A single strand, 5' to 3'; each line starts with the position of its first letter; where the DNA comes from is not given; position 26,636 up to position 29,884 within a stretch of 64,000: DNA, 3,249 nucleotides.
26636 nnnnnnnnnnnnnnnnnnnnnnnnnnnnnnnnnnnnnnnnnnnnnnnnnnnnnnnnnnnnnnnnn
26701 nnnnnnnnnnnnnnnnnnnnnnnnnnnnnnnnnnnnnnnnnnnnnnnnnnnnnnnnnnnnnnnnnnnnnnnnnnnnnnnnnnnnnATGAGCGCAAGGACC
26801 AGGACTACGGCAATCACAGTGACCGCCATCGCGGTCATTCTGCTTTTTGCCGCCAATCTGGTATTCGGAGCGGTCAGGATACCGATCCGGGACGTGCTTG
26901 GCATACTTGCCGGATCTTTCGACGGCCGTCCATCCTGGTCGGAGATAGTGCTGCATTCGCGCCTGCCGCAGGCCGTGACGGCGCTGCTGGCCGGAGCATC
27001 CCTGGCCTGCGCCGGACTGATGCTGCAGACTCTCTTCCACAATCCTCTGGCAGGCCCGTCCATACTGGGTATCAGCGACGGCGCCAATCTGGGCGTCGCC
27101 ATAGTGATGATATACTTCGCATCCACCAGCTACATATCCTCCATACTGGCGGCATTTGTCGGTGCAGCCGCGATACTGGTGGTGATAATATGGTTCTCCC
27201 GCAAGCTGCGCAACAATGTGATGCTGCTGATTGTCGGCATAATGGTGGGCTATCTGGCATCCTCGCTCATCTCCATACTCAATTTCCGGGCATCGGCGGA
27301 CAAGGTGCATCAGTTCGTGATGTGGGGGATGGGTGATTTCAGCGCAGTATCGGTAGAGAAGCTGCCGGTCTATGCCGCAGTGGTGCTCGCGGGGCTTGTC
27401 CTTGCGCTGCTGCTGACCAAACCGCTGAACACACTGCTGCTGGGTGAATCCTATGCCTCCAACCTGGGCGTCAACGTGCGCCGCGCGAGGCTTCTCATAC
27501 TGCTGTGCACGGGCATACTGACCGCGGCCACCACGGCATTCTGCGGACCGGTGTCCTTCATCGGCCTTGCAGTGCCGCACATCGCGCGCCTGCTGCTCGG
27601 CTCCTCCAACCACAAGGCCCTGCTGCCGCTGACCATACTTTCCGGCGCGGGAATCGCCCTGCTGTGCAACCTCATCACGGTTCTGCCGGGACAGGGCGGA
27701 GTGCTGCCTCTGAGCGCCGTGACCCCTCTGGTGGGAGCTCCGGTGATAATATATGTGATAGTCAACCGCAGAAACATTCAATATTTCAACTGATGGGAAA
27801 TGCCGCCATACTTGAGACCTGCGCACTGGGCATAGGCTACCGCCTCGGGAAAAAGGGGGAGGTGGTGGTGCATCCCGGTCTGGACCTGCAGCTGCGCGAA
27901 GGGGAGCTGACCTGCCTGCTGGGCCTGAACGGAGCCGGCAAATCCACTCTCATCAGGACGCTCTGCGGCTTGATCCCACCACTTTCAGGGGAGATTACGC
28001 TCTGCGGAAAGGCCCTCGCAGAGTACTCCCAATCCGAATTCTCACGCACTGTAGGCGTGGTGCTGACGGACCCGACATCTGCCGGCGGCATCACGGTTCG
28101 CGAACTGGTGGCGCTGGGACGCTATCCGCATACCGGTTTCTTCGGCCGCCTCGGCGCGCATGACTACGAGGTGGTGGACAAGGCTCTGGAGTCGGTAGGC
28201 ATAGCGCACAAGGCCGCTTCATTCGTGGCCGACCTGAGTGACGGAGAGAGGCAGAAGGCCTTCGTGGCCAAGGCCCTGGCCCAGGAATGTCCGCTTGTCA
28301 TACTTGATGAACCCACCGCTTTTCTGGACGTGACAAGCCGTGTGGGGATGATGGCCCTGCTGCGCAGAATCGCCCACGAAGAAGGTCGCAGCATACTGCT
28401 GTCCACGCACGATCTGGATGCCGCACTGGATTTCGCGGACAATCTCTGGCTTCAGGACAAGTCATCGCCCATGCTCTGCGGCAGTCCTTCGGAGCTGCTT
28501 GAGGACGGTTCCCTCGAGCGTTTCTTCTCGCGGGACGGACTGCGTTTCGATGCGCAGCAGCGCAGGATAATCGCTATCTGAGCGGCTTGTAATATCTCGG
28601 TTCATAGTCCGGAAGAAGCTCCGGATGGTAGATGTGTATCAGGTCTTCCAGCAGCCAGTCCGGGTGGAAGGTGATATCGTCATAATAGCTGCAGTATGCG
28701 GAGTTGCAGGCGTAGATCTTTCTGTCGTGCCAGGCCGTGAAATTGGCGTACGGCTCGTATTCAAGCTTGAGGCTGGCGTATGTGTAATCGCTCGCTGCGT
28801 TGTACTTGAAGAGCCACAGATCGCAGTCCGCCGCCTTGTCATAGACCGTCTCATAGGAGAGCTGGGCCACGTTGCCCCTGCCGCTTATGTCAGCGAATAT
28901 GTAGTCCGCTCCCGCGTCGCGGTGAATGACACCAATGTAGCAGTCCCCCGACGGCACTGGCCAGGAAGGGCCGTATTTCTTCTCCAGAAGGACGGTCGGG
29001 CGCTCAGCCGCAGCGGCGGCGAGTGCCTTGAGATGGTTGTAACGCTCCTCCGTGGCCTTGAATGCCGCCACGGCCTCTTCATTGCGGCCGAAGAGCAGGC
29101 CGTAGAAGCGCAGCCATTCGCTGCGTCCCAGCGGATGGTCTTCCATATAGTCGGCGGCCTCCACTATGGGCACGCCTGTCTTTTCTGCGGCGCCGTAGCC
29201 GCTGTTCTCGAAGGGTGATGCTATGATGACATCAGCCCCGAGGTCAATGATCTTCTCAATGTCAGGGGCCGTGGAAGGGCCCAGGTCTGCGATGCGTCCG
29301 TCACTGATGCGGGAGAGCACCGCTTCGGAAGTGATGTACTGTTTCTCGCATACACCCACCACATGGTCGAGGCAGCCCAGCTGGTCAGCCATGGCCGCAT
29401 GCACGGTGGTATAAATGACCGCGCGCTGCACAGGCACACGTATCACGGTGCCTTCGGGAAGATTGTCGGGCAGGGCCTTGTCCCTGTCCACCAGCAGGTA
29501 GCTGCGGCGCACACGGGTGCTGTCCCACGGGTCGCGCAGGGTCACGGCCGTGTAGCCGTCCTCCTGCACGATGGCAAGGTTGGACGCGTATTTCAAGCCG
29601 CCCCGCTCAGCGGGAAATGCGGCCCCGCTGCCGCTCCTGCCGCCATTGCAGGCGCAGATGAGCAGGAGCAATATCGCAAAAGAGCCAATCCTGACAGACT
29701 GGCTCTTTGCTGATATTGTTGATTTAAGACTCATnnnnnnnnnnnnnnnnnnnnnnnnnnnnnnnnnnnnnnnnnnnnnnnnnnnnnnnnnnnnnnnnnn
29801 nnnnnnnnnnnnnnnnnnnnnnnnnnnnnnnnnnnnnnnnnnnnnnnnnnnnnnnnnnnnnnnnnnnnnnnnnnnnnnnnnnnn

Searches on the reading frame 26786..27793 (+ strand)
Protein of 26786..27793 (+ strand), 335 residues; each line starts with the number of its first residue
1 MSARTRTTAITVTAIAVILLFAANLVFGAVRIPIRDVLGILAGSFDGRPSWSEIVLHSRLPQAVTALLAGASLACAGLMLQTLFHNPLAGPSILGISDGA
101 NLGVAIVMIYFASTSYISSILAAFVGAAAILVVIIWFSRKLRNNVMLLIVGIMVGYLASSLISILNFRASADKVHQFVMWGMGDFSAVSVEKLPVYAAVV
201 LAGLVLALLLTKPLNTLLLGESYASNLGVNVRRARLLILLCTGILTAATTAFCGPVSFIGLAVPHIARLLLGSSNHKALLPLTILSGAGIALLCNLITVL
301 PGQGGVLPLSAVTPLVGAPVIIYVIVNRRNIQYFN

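Call 47: search_protein_families(library=pfam, proteins=[window:26786-27793:+])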
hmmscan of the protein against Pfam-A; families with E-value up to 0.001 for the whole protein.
window:26786-27793:+ (335 aa): 1 family
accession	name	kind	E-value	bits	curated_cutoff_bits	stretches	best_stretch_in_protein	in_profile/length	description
PF01032.23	FecCD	-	3.8e-79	266.4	26.5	1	17-326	2-310/311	FecCD transport family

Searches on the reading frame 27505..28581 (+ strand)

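Call 47: search_protein_families(library=pfam, proteins=[window:27505-28581:+])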
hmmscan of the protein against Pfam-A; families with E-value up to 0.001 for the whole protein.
window:27505-28581:+ (358 aa): 2 families
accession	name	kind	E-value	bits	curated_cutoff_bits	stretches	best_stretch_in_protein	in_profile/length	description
PF00005.33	ABC_tran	-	4.1e-29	102.4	25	1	126-272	4-137/137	ABC transporter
PF13304.12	AAA_21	-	2.7e-11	44.5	27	1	242-303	236-299/304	AAA domain, putative AbiEii toxin, Type IV TA system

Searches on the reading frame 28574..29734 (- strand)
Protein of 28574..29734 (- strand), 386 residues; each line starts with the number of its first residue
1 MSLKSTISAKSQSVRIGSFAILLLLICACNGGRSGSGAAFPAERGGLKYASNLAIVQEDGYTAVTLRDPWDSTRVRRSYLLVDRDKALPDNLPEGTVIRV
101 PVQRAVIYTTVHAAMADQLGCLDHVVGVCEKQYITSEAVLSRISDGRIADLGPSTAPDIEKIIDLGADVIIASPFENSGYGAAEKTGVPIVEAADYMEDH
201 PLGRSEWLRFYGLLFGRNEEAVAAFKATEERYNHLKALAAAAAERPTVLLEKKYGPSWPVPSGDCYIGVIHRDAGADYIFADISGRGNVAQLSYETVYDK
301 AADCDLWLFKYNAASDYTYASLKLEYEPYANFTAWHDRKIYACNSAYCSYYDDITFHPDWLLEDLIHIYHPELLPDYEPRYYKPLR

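Call 47: search_protein_families(library=pfam, proteins=[window:28574-29734:-])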
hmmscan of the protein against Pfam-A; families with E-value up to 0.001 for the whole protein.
window:28574-29734:- (386 aa): 1 family
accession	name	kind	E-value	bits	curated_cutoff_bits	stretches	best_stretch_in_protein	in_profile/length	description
PF01497.23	Peripla_BP_2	-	1.3e-18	67.7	27.5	1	106-345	2-233/235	Periplasmic binding protein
